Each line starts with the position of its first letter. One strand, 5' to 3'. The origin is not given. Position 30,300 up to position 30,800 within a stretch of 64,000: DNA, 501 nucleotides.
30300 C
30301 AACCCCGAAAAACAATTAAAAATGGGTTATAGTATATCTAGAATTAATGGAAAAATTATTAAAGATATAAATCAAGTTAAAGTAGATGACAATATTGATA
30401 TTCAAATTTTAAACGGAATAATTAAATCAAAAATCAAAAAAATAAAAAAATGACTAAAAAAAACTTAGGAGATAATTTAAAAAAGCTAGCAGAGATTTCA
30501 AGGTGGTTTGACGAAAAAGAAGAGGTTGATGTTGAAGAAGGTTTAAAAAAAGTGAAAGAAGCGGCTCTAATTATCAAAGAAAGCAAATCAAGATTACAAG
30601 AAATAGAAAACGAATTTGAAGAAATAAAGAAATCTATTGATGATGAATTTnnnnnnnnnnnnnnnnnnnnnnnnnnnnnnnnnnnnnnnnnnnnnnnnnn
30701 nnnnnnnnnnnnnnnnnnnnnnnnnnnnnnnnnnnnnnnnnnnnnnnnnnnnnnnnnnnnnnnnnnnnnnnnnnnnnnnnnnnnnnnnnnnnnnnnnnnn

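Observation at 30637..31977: Single polypeptide fusing an L,D-transpeptidase domain to a PBP5-type D,D-carboxypeptidase domain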

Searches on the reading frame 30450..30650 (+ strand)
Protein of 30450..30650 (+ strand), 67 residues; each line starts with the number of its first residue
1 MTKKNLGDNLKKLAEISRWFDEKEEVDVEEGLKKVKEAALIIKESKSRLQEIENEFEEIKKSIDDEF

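Call 58: search_protein_families(library=ncbifam, proteins=[window:30450-30650:+], max_evalue=0.001)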
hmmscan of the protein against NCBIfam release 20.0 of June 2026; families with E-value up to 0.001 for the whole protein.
window:30450-30650:+ (67 aa): 1 family
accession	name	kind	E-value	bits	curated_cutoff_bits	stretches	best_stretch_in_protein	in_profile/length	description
TIGR01280.1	xseB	equivalog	3.1e-05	23.9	35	1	9-60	5-55/57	exodeoxyribonuclease VII small subunit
